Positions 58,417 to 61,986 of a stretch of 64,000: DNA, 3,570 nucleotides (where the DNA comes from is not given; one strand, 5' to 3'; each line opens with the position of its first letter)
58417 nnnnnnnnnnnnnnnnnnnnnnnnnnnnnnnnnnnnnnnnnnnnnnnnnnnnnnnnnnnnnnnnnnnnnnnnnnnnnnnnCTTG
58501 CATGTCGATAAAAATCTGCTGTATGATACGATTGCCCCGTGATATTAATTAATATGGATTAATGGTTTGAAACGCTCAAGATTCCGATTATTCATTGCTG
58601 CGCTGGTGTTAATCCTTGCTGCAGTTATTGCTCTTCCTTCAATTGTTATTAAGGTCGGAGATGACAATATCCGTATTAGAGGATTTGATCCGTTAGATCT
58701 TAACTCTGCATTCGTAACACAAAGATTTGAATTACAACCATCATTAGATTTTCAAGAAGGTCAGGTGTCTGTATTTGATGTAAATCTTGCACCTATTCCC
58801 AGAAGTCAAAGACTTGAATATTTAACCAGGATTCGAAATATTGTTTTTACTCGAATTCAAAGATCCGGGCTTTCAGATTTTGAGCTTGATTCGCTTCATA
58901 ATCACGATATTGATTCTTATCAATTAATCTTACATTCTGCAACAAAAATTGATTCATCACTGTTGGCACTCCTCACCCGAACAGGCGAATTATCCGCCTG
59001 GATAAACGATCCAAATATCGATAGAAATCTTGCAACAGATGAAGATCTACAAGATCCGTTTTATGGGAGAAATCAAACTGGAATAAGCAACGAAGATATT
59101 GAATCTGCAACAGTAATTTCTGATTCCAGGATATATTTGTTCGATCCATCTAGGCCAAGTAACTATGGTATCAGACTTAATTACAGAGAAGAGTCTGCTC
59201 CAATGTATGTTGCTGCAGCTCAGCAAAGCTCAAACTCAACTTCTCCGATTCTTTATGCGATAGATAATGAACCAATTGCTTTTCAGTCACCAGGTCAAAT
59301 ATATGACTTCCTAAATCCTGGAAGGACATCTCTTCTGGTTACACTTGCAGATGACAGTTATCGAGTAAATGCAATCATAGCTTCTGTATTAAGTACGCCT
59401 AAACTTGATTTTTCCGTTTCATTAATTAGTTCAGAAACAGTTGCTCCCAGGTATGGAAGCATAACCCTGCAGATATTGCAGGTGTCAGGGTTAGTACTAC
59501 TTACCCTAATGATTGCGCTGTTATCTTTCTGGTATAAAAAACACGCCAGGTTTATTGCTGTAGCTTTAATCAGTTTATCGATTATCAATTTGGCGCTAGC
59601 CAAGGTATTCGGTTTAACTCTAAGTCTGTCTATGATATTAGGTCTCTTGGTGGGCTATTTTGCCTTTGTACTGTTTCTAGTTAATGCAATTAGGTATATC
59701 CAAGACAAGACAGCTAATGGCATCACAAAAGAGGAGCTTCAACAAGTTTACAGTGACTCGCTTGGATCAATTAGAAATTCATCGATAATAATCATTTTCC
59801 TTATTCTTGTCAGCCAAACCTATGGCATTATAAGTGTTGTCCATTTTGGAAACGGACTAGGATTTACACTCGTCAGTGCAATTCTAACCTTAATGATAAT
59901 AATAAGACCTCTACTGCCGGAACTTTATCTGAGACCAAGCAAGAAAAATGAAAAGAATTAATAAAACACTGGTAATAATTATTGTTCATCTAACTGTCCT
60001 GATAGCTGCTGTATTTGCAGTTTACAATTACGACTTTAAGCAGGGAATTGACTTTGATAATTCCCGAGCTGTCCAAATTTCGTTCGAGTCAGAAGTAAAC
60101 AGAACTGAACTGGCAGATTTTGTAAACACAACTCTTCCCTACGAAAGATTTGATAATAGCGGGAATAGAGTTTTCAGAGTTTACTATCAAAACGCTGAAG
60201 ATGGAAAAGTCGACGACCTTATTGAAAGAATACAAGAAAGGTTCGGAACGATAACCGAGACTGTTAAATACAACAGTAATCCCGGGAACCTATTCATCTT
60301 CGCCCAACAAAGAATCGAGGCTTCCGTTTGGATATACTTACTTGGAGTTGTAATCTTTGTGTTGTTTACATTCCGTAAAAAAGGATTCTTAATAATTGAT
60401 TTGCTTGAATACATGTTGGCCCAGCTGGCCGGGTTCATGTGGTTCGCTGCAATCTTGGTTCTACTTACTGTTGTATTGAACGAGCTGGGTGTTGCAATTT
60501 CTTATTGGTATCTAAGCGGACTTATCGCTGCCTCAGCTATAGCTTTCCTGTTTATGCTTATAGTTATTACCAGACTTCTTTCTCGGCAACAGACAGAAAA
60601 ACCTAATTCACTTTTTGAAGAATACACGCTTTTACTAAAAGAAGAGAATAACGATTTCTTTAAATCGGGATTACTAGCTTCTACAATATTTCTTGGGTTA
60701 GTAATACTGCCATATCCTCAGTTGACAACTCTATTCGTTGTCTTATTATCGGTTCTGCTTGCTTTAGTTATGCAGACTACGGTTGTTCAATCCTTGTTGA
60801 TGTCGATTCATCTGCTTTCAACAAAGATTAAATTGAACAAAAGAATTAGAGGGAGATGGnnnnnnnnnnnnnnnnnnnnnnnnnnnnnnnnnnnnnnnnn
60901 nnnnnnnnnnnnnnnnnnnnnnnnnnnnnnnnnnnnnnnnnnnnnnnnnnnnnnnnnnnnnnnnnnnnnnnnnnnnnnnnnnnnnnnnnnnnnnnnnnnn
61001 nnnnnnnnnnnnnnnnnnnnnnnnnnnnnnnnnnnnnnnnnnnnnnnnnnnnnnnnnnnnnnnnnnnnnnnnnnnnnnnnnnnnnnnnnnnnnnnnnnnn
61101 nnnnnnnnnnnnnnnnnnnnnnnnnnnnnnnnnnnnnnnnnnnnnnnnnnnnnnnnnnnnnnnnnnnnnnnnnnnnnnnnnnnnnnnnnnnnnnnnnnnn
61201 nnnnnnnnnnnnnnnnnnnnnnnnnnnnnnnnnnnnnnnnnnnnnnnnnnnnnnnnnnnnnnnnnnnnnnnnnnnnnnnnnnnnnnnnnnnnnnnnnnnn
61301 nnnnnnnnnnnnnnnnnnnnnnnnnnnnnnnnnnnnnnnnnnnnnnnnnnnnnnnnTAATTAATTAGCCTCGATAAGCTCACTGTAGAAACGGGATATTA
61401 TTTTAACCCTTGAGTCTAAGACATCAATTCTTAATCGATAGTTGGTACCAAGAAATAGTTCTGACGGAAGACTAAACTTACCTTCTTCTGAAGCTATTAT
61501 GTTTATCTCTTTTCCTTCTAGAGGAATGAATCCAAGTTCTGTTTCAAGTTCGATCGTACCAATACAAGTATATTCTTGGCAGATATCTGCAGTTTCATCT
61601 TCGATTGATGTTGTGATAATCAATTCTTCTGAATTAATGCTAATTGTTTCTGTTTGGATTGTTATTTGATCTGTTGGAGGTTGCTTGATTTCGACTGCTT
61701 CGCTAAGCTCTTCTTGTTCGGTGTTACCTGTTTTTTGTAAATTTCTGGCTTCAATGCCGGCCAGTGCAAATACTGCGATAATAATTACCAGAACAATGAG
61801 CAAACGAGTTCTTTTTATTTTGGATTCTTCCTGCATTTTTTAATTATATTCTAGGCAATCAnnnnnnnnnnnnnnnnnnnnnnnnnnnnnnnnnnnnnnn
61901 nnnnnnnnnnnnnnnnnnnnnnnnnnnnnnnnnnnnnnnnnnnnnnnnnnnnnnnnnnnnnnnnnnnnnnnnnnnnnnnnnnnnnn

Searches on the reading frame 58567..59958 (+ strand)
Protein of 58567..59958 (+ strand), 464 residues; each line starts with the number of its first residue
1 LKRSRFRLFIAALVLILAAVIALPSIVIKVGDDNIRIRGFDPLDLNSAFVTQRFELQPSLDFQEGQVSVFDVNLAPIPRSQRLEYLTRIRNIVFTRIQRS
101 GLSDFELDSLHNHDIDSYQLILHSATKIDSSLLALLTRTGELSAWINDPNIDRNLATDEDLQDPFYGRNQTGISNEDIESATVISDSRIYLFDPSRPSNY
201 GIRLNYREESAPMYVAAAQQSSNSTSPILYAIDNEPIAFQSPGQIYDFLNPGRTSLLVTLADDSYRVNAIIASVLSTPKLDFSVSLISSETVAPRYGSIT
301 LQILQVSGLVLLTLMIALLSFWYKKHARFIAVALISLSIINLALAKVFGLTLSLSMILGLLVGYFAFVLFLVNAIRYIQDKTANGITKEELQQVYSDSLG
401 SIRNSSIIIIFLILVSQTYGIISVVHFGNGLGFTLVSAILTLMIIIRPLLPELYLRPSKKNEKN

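Call 23: search_protein_families(library=pfam, proteins=[window:58567-59958:+], max_evalue=0.00001)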
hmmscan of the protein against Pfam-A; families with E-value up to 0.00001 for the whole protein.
window:58567-59958:+ (464 aa): 0 families

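Call 24: search_protein_families(library=ncbifam, proteins=[window:58567-59958:+], max_evalue=0.001)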
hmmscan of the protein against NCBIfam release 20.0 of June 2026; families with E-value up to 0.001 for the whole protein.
window:58567-59958:+ (464 aa): 2 families
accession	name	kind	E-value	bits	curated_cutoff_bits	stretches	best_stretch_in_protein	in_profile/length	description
TIGR01129.1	secD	equivalog_domain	4e-08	32.8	244.4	1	271-450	217-397/397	protein translocase subunit SecD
NF009583.0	PRK13024.1-3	subfamily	5.1e-06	24.8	721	1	59-456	44-434/755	protein translocase subunit SecDF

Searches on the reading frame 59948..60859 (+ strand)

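Call 23: search_protein_families(library=pfam, proteins=[window:59948-60859:+], max_evalue=0.00001)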
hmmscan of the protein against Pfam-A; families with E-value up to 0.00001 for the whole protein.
window:59948-60859:+ (304 aa): 0 families

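Call 24: search_protein_families(library=ncbifam, proteins=[window:59948-60859:+], max_evalue=0.001)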
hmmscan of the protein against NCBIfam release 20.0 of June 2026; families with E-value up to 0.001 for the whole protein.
window:59948-60859:+ (304 aa): 2 families
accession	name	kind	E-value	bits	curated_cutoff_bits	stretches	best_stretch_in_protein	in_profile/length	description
TIGR00966.2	transloc_SecF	equivalog_domain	4.7e-06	26.3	160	1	6-145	8-148/279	protein translocase subunit SecF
NF009583.0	PRK13024.1-3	subfamily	0.00092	17.3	721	1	5-103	461-561/755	protein translocase subunit SecDF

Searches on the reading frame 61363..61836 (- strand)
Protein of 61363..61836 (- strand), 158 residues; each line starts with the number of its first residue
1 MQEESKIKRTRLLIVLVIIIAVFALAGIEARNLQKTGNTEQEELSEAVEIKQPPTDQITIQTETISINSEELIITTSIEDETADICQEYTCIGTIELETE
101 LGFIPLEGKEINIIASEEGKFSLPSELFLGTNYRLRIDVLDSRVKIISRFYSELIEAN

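Call 23: search_protein_families(library=pfam, proteins=[window:61363-61836:-], max_evalue=0.00001)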
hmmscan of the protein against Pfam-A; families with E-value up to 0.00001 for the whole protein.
window:61363-61836:- (158 aa): 0 families

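Call 48: search_protein_families(library=pfam, proteins=[window:61363-61836:-], max_evalue=1)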
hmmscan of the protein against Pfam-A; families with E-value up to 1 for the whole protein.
window:61363-61836:- (158 aa): 2 families
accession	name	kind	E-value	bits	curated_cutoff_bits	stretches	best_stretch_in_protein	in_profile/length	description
PF22349.1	Fervidolysin_SD2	-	0.043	14.4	26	1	47-91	51-95/113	Fervidolysin, second beta-sandwich domain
PF11694.13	DUF3290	-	0.18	12.2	31.3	1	11-73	47-107/144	Protein of unknown function (DUF3290)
